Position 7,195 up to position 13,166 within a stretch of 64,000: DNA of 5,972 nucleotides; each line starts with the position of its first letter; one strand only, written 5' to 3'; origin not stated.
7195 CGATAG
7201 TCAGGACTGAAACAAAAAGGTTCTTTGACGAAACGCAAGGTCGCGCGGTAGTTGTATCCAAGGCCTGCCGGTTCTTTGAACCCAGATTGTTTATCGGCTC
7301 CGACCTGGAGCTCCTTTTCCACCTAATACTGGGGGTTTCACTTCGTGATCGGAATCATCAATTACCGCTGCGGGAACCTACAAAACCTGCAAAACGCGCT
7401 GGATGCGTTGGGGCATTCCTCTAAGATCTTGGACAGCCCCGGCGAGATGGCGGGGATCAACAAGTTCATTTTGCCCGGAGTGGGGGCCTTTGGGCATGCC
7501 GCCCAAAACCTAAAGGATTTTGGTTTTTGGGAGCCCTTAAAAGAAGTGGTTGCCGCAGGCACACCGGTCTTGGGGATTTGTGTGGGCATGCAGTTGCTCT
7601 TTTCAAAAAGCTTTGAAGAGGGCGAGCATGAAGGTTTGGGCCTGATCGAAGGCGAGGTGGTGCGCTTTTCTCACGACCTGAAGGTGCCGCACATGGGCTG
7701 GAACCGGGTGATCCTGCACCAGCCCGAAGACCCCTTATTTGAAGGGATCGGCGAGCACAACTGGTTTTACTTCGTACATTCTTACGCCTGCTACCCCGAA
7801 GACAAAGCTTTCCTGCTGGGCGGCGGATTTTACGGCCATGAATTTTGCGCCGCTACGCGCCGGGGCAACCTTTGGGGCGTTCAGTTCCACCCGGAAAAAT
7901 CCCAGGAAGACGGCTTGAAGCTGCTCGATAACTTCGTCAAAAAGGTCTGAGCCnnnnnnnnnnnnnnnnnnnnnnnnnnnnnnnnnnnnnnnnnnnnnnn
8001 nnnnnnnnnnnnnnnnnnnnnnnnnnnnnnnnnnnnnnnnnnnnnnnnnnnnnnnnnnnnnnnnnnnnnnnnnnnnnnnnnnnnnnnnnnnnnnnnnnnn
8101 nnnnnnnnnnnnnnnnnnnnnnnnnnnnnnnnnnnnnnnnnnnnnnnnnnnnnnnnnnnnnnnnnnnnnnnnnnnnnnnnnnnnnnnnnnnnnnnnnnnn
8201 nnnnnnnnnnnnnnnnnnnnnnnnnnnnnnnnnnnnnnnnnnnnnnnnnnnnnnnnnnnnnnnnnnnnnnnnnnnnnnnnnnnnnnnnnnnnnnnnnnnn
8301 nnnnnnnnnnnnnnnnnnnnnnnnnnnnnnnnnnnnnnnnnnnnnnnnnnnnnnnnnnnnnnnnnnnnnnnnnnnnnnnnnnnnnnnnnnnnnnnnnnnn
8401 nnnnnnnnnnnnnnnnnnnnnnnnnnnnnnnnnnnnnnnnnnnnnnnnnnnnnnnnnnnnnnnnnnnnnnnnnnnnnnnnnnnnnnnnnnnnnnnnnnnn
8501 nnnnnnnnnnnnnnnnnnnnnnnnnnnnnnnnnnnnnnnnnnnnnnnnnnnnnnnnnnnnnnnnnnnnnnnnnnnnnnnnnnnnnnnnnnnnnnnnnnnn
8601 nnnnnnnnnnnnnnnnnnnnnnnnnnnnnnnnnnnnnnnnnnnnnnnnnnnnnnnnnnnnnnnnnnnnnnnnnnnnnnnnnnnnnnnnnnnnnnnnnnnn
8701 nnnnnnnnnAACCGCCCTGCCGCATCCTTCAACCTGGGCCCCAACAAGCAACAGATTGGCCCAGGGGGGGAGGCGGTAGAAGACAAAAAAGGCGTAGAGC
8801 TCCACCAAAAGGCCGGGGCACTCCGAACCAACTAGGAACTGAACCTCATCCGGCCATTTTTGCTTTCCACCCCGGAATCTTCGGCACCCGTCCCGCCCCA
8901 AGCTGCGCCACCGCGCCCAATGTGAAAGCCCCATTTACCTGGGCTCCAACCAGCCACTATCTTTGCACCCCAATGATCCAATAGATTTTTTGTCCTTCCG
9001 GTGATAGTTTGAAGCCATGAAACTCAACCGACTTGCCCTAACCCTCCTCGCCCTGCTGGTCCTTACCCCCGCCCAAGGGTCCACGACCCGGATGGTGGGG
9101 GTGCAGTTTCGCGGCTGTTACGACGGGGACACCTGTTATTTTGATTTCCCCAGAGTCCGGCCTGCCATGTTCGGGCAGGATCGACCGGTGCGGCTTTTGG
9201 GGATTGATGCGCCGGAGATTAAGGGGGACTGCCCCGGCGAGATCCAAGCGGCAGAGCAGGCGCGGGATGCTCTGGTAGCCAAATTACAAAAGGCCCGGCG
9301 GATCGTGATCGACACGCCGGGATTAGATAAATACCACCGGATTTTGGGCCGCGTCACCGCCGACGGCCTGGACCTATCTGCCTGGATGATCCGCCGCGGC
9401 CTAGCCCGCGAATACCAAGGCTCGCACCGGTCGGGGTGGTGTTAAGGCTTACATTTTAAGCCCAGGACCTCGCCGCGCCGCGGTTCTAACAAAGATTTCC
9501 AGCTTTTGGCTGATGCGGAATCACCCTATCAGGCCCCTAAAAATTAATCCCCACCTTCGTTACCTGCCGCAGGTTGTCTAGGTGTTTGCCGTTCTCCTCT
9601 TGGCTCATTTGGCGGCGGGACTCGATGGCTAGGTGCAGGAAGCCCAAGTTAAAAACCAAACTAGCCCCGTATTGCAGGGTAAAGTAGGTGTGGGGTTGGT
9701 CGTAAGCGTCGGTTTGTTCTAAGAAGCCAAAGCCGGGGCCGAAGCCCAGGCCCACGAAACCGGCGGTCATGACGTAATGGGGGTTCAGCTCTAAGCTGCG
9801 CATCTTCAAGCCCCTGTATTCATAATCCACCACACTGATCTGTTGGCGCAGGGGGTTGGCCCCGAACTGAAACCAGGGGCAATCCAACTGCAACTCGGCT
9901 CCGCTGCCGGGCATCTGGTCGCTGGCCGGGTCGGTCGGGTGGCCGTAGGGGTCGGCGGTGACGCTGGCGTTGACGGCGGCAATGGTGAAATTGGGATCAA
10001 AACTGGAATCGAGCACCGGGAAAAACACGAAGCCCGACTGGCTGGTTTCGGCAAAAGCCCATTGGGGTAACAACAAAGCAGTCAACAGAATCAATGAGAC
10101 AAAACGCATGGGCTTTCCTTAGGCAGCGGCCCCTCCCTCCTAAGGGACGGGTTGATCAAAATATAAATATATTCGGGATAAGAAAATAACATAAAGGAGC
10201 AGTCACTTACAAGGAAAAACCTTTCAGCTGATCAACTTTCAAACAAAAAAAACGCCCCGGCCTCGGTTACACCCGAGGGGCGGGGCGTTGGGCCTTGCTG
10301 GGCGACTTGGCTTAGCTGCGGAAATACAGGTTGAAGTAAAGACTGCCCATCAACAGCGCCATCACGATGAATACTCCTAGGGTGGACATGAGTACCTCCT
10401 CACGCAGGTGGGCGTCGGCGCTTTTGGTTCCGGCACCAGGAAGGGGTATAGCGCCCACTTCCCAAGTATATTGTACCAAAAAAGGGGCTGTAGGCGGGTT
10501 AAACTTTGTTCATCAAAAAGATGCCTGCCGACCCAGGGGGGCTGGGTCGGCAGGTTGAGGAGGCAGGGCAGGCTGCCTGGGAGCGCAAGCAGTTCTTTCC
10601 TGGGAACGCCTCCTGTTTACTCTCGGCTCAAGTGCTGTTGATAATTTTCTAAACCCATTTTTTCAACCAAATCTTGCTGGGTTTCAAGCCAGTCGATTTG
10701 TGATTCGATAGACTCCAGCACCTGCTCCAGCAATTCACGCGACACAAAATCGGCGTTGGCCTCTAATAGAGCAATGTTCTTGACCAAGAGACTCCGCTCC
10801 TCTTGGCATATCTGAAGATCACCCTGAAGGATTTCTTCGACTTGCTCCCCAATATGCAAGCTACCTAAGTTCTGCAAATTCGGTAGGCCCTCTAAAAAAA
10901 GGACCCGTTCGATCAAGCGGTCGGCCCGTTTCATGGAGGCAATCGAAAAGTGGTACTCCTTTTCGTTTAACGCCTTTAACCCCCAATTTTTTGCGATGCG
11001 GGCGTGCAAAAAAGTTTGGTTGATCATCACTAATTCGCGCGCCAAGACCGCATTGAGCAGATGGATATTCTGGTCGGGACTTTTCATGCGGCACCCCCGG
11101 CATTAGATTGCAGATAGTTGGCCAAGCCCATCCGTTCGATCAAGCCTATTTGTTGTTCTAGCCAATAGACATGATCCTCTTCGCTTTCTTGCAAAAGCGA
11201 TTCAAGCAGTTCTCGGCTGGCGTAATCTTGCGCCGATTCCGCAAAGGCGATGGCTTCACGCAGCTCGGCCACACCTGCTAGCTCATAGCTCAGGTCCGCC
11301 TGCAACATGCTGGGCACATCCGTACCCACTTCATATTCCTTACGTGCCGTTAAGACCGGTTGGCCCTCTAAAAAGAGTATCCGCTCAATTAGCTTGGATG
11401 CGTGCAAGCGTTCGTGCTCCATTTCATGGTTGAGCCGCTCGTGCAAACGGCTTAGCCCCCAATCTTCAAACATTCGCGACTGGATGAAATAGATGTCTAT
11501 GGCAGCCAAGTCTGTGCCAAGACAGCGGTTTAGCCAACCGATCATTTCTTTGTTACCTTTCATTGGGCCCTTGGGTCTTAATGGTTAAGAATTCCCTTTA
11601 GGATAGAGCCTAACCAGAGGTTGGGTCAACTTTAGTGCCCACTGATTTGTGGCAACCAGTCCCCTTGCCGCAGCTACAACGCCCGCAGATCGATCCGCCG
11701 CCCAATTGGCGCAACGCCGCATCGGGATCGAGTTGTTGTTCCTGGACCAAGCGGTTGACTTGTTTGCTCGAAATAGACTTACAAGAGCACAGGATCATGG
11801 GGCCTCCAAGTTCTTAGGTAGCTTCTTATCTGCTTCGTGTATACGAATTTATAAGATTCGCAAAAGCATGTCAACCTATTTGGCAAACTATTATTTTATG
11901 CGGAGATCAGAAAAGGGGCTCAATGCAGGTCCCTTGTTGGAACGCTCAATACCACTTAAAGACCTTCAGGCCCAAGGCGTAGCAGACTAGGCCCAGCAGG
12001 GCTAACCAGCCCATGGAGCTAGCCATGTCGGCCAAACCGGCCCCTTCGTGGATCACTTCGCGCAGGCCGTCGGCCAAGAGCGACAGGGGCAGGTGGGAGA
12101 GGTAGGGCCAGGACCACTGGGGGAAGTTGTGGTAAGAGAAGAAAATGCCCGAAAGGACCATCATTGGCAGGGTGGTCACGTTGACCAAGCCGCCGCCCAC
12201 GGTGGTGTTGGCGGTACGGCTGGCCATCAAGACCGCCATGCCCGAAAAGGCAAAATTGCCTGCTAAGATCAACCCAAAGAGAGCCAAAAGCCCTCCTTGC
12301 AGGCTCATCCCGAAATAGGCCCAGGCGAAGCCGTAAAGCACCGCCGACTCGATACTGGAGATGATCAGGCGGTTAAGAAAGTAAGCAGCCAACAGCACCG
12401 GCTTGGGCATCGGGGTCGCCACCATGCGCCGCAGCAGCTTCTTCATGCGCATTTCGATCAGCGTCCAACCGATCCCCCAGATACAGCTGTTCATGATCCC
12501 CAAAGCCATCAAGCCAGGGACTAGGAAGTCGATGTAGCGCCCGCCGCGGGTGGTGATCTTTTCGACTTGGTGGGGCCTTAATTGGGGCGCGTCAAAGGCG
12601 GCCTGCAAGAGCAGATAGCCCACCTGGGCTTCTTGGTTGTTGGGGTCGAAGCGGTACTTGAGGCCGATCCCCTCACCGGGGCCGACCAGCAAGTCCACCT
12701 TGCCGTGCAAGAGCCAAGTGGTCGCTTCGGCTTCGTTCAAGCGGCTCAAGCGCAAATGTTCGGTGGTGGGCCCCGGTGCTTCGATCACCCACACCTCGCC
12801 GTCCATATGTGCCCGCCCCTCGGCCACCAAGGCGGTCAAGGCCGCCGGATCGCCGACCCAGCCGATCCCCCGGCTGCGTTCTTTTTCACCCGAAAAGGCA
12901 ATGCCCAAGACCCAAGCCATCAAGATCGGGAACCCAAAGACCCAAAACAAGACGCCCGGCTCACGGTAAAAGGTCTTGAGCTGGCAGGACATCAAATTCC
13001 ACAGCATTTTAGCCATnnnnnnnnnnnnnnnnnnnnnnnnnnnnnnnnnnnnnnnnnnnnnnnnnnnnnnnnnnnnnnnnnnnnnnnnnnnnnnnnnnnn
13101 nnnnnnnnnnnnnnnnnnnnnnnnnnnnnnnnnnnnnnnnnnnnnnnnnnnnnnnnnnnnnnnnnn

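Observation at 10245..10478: Complete mini-gene for a 25-aa membrane peptide, with type I toxin-like architecture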

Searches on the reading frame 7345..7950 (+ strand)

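Call 35: search_protein_families(library=pfam, proteins=[window:7345-7950:+], max_evalue=0.00001)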
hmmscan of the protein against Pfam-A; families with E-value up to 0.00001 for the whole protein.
window:7345-7950:+ (201 aa): 3 families
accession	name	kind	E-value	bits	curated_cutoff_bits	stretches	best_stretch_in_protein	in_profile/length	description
PF00117.34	GATase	-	1.7e-19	70.7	22.8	1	9-200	7-189/190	Glutamine amidotransferase class-I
PF01174.25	SNO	-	3.6e-10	40.5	27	1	10-110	6-105/188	SNO glutamine amidotransferase family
PF07685.20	GATase_3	-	2.2e-08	34.4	27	1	6-106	12-116/196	CobB/CobQ-like glutamine amidotransferase domain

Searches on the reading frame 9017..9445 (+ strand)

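Call 6: search_protein_families(library=pfam, proteins=[window:9017-9445:+], max_evalue=1)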
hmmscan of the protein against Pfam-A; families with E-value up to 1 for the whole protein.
window:9017-9445:+ (142 aa): 1 family
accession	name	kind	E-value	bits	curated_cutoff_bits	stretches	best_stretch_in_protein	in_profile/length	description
PF00565.23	SNase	-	2.5e-10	41.2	21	1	58-134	2-78/107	Staphylococcal nuclease homologue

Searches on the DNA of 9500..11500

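Call 3: search_rna_families(source=window, start=9500, end=11500, threshold=evalue, max_evalue=10, show_alignments=3)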
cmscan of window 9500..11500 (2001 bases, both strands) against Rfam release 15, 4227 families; matches with E-value up to 10: 3.
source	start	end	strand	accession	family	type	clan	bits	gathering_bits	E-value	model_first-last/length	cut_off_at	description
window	10510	10558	-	RF00236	ctRNA_pGA1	Gene; antisense;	-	20.2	45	0.51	1-79/79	no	ctRNA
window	10247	10393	-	RF02883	BcKCsr2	Gene; sRNA;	-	20.1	40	0.099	1-129/129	no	Burkholderia sRNA 2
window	10549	10640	+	RF03971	mir-3572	Gene; miRNA;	-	15.9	100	8.3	1-86/86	no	mir-3572 microRNA precursor family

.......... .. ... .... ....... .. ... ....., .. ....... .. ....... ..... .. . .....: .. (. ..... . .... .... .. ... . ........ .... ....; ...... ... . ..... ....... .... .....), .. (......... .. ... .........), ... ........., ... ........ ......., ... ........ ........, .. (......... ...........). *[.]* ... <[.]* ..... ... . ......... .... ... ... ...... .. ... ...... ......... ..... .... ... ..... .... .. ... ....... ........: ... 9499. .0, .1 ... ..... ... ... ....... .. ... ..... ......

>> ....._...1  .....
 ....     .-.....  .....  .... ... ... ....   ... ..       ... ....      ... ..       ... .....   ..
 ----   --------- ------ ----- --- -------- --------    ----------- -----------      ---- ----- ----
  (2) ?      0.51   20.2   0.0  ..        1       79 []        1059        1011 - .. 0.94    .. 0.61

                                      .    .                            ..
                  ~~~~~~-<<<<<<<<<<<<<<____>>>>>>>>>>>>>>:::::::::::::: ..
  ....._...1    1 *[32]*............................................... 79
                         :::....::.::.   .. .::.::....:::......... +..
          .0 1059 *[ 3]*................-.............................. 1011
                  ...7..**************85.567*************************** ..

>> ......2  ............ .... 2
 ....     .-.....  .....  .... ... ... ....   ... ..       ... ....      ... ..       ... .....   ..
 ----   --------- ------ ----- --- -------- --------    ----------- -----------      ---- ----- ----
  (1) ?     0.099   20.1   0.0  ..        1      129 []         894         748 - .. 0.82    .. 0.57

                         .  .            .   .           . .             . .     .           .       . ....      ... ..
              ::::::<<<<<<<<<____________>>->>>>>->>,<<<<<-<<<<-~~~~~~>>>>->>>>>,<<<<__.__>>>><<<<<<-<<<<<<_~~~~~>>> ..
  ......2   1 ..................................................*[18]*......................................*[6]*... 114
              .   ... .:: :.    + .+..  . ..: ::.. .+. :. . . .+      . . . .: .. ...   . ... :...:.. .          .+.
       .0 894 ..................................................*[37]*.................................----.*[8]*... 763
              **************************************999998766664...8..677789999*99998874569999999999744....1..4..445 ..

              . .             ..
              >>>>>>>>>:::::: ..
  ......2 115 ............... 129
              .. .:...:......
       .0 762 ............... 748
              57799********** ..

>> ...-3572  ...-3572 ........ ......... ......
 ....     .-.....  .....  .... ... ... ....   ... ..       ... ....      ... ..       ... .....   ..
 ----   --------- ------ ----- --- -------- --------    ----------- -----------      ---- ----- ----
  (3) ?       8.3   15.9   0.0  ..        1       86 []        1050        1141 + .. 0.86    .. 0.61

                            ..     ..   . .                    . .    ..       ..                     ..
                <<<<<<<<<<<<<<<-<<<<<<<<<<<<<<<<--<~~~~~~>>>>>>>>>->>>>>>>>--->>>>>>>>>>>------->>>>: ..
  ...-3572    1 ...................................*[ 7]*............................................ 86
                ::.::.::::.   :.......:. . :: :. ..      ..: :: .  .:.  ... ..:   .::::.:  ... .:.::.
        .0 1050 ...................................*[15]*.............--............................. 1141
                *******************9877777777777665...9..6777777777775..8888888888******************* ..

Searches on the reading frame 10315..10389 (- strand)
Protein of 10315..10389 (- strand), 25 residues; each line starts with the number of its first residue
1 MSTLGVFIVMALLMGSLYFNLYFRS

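Call 6: search_protein_families(library=pfam, proteins=[window:10315-10389:-], max_evalue=1)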
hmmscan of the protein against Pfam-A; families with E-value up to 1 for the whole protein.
seq(25 aa): 0 families

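Call 20: search_protein_families(library=ncbifam, proteins=[window:10315-10389:-], max_evalue=10)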
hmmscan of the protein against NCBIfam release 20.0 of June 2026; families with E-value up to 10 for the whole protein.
seq(25 aa): 0 families

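Call 32: search_dna_similar(query=window:10315-10389:-, collection=plasmids, mode=protein, max_evalue=10, max_rows=15)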
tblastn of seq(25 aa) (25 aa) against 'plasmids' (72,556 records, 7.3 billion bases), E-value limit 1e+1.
No match.

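Call 61: search_solved_structures(query=window:10315-10389:-, max_evalue=10)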
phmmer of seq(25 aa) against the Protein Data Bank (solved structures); distinct sequences matched with E-value up to 10: 1.
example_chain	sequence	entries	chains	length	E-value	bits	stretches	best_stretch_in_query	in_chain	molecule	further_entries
9t5t_T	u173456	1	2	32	0.54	13.7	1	2-24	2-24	Photosystem II reaction center protein T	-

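Call 62: search_protein_families(library=phrogs, proteins=[window:10315-10389:-], max_evalue=10)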
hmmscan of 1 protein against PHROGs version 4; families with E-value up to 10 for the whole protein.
seq(25 aa): 0 families

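Call 64: search_solved_structures(query=window:10315-10389:-, max_evalue=10, show_alignments=1)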
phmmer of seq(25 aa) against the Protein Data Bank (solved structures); distinct sequences matched with E-value up to 10: 1.
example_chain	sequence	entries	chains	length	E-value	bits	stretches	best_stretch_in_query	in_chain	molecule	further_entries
9t5t_T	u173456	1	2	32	0.54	13.7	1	2-24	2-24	Photosystem II reaction center protein T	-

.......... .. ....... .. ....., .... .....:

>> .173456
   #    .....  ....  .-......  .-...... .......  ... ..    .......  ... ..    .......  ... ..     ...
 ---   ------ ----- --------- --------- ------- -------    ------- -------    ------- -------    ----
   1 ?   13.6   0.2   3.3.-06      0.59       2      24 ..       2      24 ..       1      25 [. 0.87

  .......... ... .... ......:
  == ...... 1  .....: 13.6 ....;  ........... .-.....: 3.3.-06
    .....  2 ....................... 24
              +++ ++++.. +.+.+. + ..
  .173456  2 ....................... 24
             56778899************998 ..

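Call 71: search_dna_similar(query=window:10315-10389:-, collection=phages, mode=protein, max_evalue=10, max_rows=10)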
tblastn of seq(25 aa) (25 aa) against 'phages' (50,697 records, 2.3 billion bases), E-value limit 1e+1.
No match.

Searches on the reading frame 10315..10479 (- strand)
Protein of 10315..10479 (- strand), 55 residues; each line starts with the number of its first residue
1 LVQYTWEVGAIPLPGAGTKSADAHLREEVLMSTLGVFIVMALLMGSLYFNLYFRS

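Call 22: find_homologous_proteins(query=window:10315-10479:-, max_evalue=10)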
Query window:10315-10479:- (55 aa): 1 proteins with E <= 10 among 1 candidates.
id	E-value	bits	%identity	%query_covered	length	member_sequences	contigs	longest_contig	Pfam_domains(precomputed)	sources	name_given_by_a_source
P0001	4.4e-22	94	98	87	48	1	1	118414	-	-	-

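Call 28: find_related_loci(query=window:10315-10479:-, collection=metagenome_contigs, flank=5000)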
Query window:10315-10479:- (55 aa) in metagenome_contigs; peptide patterns used: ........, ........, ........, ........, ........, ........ (x = any residue, [..] = any of these).
600 stretches matched a pattern, but none encodes a relative of the query by tblastn (E <= 1e-3).

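Call 33: find_encoding_contigs(protein=P0001, flank=10000, max_places=10)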
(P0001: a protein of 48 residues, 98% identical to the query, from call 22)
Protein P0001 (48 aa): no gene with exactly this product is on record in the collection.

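Call 68: search_protein_representatives(protein=P0001)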
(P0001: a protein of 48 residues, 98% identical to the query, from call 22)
Query: 48 residues. Proteins with E-value up to 0.001 (for the whole library): 1; up to 1e-10: 1; up to 1e-30: 0. The best 1 are listed.
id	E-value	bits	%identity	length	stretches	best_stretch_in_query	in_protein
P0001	1.8e-23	95.5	100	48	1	1-48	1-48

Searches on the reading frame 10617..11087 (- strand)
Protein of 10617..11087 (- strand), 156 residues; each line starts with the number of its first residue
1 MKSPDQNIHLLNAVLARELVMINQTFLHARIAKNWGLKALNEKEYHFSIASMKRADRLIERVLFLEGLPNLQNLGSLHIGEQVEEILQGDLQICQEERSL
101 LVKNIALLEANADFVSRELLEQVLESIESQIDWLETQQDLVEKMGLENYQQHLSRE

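Call 6: search_protein_families(library=pfam, proteins=[window:10617-11087:-], max_evalue=1)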
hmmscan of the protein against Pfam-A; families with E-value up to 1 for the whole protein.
window:10617-11087:- (156 aa): 1 family
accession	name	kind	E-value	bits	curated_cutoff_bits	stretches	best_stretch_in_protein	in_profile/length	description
PF00210.30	Ferritin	-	1.1e-22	80.9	24.5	1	9-144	2-142/142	Ferritin-like domain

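Call 10: find_related_loci(query=window:10617-11087:-, collection=genome_contigs, flank=3000)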
Query window:10617-11087:- (156 aa) in genome_contigs; peptide patterns used: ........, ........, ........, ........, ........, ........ (x = any residue, [..] = any of these).
599 stretches matched a pattern (row limit reached: there are more); 513 encode a relative of the query (tblastn E <= 1e-3); the best 80 are kept; 80 distinct loci.
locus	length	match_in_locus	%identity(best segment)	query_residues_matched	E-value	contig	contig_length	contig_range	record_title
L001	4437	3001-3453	59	1-151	1e-51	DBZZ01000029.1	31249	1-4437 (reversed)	MAG TPA_asm: Methylococcaceae bacterium UBA1147 UBA1147_contig_31208, whole genome shotgun sequence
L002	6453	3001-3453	58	1-151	2e-51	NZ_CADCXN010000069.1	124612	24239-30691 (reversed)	Candidatus Methylobacter favarea isolate METHB21, whole genome shotgun sequence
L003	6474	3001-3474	58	1-156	4e-51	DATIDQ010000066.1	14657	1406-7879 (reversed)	MAG TPA_asm: Pseudomonadales bacterium isolate SMAG_U16347 k141_2016604, whole genome shotgun sequence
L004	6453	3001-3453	60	1-151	4e-51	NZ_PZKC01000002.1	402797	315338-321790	Pseudothauera lacus strain D20 Scaffold2, whole genome shotgun sequence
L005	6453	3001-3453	58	1-151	4e-51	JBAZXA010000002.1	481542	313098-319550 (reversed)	MAG: Methylococcaceae bacterium isolate SO_2017_GW1_45 NODE_123_length_481542_cov_41.705715_OW334_2017, whole genome sho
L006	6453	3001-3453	58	1-151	6e-51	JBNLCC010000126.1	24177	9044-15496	MAG: Methylococcaceae bacterium isolate C2.bin.12.orig k141_792635, whole genome shotgun sequence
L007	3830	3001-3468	59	1-154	3e-51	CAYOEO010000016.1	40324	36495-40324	MAG TPA_asm: uncultured Pseudomonadales bacterium isolate SRP263991_co5_107 genome assembly, contig: NODE_2053_length_40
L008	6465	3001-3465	60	1-153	1e-50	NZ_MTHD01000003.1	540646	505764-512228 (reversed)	Azonexus hydrophilus strain ZS02 NODE_3_length_540646_cov_49.3439_ID_544, whole genome shotgun sequence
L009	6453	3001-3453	57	1-151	2e-50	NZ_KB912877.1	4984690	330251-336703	Methylobacter marinus A45 MetmaDRAFT_scaffold1.1, whole genome shotgun sequence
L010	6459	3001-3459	58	1-153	2e-50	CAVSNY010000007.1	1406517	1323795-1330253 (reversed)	MAG: uncultured Gammaproteobacteria bacterium isolate MFD03066.bin.1.24 genome assembly, contig: contig_26750, whole gen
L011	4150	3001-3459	57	1-153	1e-50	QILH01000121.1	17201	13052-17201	MAG: Gammaproteobacteria bacterium isolate SZUA-24 Ga0063293_10002635, whole genome shotgun sequence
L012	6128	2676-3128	58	1-151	4e-50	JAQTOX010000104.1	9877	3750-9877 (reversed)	MAG: Methylococcales bacterium isolate STB_102 NODE_18192_length_9877_cov_2.964103_Sandtown_B, whole genome shotgun sequ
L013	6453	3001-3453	53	1-151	4e-50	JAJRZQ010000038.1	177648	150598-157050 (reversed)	MAG: bacterium isolate Dive96_bin4.205 k141_3919418, whole genome shotgun sequence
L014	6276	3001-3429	60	11-153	6e-50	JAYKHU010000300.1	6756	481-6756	MAG: Synechocystis sp. isolate 27796 NODE_40552303, whole genome shotgun sequence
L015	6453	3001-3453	58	1-151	3e-50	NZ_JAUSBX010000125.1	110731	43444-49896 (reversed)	MAG: Methylicorpusculum sp. isolate E9_concoct.bin.41 E9_k141_73905, whole genome shotgun sequence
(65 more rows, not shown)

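Call 12: find_encoding_contigs(protein=window:10617-11087:-, flank=4000, max_places=10)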
Protein window:10617-11087:- (156 aa): no gene with exactly this product is on record in the collection.

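Call 20: search_protein_families(library=ncbifam, proteins=[window:10617-11087:-], max_evalue=10)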
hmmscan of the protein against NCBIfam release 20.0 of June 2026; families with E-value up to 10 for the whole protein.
window:10617-11087:- (156 aa): 3 families
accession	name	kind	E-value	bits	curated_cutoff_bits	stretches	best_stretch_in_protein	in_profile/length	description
TIGR00754.1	bfr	equivalog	4.8e-58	195.6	125.55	1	2-153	2-153/157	bacterioferritin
NF041388.1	DNAstvprot_Halo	equivalog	0.013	15.4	170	1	5-135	22-161/171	DNA starvation/stationary phase protection protein DpsA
NF009649.0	PRK13182.1-5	equivalog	0.043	13.9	265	1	76-146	85-162/186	chromosome-anchoring protein RacA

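Call 45: find_homologous_proteins(query=window:10617-11087:-, max_evalue=1e-30)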
Query window:10617-11087:- (156 aa): 7862 proteins with E <= 1e-30 among 8000 candidates; the best 120 are listed.
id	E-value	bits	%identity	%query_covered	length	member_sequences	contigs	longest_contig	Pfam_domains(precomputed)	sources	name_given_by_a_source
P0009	3.7e-92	324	100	100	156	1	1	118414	PF00210.31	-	-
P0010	2.8e-48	182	61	98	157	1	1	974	PF00210.31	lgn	-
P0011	3.2e-48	181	62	96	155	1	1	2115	PF00210.31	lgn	-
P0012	1.1e-47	180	61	97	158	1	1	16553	PF00210.31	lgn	-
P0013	1.6e-47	179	63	92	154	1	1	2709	PF00210.31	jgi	jgi:bacterioferritin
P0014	2.6e-47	178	58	97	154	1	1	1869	PF00210.31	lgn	-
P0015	3.2e-47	178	61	97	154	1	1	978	PF00210.31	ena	-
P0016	3.4e-47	178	60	97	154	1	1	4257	PF00210.31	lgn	-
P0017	3.7e-47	178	60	97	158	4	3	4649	PF00210.31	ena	-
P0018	4.1e-47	178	60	98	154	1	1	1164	PF00210.31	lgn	-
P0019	5.1e-47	177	64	92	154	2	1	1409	PF00210.31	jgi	jgi:bacterioferritin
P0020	5.2e-47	177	60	97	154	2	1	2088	PF00210.31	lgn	-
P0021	5.5e-47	177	59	98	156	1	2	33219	PF00210.31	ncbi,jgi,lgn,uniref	ncbi:Bacterioferritin [hydrothermal vent metagenome]|uniref:Bacterioferritin n=1 Tax=hydrothermal ve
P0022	6.1e-47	177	64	92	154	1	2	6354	PF00210.31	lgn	-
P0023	6.2e-47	177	63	92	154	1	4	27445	PF00210.31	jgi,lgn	jgi:bacterioferritin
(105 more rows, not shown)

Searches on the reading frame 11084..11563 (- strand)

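Call 6: search_protein_families(library=pfam, proteins=[window:11084-11563:-], max_evalue=1)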
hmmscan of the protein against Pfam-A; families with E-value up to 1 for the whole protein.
window:11084-11563:- (159 aa): 3 families
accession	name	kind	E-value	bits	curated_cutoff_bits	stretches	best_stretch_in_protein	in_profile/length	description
PF00210.30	Ferritin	-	8.4e-31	107.2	24.5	1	11-145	4-142/142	Ferritin-like domain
PF16293.11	zf-C2H2_9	-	0.021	15.1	29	0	124-141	25-42/59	C2H2 type zinc-finger (1 copy)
PF05974.18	DUF892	-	0.027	15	23.7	1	56-136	70-147/159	Domain of unknown function (DUF892)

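Call 20: search_protein_families(library=ncbifam, proteins=[window:11084-11563:-], max_evalue=10)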
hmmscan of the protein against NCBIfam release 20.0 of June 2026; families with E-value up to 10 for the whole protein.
window:11084-11563:- (159 aa): 4 families
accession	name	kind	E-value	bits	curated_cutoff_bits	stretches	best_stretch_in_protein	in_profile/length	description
TIGR00754.1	bfr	equivalog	1.4e-45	155.1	125.55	1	1-154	1-153/157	bacterioferritin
NF041388.1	DNAstvprot_Halo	equivalog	4.3e-06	26.8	170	1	15-130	28-156/171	DNA starvation/stationary phase protection protein DpsA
NF052461.1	DNAProtecDpsACyan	equivalog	2.8e-05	23.9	300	1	38-136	59-165/176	DNA starvation/stress protection protein DpsA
NF006463.0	PRK08861.1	equivalog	0.11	11.4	670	1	5-101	220-311/388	O-succinylhomoserine (thiol)-lyase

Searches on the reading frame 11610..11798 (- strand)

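Call 6: search_protein_families(library=pfam, proteins=[window:11610-11798:-], max_evalue=1)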
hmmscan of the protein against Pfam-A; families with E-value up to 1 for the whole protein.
window:11610-11798:- (62 aa): 1 family
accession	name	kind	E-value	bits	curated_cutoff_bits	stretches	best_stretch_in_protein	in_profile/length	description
PF04324.20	Fer2_BFD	-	0.00048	20.8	26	1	2-42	1-41/50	BFD-like [2Fe-2S] binding domain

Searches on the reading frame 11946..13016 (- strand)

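Call 35: search_protein_families(library=pfam, proteins=[window:11946-13016:-], max_evalue=0.00001)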
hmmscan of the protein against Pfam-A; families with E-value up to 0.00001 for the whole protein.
window:11946-13016:- (356 aa): 2 families
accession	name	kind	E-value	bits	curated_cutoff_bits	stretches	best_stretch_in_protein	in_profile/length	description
PF12698.13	ABC2_membrane_3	-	5.2e-23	82.1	31.6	1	22-350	3-346/347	ABC-2 family transporter protein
PF01061.29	ABC2_membrane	-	1.4e-18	67.6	26.9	1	161-321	51-209/211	ABC-2 type transporter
